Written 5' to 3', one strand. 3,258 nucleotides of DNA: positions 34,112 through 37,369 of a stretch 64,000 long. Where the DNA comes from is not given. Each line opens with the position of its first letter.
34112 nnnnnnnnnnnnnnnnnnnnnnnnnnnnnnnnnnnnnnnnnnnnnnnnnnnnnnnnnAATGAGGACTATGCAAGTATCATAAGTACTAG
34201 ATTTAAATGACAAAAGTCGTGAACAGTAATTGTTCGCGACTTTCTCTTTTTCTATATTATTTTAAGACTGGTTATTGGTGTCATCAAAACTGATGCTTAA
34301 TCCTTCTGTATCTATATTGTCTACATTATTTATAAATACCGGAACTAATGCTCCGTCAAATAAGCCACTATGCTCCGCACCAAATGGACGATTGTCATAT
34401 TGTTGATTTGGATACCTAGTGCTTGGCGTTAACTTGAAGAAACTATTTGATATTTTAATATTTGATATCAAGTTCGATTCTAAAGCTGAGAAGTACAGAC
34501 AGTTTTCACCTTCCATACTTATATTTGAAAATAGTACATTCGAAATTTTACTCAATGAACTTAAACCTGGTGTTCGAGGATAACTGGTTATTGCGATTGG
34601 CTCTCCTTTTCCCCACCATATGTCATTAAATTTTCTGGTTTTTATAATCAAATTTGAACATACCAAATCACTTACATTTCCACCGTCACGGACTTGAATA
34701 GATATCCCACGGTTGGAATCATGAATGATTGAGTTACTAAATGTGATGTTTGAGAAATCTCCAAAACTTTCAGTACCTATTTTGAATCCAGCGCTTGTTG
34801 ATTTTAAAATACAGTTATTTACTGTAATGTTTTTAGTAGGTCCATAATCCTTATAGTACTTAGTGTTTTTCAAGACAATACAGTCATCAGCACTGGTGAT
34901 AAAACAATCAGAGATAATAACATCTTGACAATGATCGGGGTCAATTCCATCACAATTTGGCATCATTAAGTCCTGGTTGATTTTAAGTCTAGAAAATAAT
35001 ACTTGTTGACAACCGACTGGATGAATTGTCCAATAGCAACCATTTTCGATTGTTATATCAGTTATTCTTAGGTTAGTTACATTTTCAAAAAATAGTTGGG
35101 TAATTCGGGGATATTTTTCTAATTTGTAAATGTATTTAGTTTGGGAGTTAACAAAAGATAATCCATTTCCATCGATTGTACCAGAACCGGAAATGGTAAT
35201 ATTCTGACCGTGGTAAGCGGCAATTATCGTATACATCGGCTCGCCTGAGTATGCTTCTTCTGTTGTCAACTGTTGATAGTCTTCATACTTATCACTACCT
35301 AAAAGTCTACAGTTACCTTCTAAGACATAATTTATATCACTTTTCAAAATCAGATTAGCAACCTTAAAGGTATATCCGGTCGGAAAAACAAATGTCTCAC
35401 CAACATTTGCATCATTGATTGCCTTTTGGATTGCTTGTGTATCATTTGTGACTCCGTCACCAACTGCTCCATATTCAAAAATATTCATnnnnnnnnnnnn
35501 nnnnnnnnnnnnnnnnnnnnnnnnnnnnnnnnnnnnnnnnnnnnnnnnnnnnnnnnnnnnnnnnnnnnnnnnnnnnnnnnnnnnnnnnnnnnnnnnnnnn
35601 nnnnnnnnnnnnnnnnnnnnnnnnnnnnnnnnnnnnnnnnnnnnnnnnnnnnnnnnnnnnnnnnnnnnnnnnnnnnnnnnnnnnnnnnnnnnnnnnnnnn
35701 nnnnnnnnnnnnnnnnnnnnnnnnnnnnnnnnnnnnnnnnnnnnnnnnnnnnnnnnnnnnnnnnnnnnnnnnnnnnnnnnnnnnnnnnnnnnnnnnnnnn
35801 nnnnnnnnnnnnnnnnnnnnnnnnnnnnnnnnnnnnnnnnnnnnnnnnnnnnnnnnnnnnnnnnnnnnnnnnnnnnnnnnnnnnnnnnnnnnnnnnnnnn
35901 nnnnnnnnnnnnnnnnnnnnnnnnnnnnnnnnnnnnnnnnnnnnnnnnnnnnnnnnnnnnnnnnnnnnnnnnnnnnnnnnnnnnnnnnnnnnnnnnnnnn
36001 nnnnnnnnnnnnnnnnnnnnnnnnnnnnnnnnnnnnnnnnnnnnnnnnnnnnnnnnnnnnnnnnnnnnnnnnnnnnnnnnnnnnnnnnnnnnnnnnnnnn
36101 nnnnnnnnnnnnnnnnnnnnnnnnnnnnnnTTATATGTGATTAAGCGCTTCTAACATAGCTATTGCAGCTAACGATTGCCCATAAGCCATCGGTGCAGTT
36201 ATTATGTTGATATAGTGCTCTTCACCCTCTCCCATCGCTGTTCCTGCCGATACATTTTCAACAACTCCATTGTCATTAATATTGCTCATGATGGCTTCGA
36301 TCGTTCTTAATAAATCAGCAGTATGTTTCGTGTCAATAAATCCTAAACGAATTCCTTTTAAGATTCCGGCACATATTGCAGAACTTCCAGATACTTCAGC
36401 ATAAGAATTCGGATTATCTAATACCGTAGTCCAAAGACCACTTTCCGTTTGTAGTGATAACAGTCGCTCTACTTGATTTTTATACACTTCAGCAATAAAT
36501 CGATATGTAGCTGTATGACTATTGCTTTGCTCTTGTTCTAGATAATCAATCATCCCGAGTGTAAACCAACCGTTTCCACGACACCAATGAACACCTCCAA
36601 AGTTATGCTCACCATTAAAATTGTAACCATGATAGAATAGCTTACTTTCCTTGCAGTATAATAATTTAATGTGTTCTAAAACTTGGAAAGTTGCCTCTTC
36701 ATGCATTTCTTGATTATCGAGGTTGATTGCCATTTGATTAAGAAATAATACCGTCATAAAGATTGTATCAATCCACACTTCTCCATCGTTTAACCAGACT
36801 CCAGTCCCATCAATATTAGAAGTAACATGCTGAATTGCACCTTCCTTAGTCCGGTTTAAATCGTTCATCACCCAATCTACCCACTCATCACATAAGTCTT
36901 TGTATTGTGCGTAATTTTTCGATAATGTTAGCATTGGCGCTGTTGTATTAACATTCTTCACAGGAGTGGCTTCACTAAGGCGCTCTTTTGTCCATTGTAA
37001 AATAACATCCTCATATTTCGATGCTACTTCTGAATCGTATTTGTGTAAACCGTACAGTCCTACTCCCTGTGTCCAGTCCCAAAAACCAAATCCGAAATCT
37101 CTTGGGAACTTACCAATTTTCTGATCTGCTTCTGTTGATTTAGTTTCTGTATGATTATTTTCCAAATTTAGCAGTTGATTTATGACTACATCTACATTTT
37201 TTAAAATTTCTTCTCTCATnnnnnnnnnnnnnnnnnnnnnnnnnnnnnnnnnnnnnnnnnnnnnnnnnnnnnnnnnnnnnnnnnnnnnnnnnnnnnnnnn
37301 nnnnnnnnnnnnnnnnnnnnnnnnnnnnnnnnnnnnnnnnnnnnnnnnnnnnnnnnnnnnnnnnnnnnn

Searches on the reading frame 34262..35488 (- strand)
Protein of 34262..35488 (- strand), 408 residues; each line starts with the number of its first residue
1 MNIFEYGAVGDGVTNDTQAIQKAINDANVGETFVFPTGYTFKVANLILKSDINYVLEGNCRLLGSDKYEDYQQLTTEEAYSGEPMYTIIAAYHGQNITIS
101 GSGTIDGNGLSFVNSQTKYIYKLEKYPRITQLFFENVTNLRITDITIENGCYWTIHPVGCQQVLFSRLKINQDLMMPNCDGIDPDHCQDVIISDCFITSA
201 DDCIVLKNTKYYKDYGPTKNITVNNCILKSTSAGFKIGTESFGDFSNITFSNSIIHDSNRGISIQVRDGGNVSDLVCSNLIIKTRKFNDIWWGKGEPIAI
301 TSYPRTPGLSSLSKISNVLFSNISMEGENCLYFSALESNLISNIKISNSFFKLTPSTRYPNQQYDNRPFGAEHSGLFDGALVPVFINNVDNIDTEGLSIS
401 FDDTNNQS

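Call 59: search_protein_families(library=pfam, proteins=[window:34262-35488:-], max_evalue=0.001)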
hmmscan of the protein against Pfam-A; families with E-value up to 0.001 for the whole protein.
window:34262-35488:- (408 aa): 3 families
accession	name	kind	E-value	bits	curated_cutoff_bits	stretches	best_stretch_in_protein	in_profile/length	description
PF00295.23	Glyco_hydro_28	-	5.5e-25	88.6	22.9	1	31-283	7-241/324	Glycosyl hydrolases family 28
PF12708.12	Pect-lyase_RHGA_epim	-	2e-10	41.2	27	1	2-262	3-212/213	Rhamnogalacturonase A/epimerase, pectate lyase-like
PF12218.14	End_N_terminal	-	1.7e-07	31.3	26.3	1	8-46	1-38/67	N terminal extension of bacteriophage endosialidase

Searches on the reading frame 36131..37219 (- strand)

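Call 59: search_protein_families(library=pfam, proteins=[window:36131-37219:-], max_evalue=0.001)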
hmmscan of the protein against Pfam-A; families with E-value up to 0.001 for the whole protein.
window:36131-37219:- (362 aa): 1 family
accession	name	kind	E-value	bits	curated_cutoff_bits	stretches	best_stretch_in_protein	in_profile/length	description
PF07470.19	Glyco_hydro_88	-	1.2e-61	209.1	26.6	1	47-359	27-349/352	Glycosyl Hydrolase Family 88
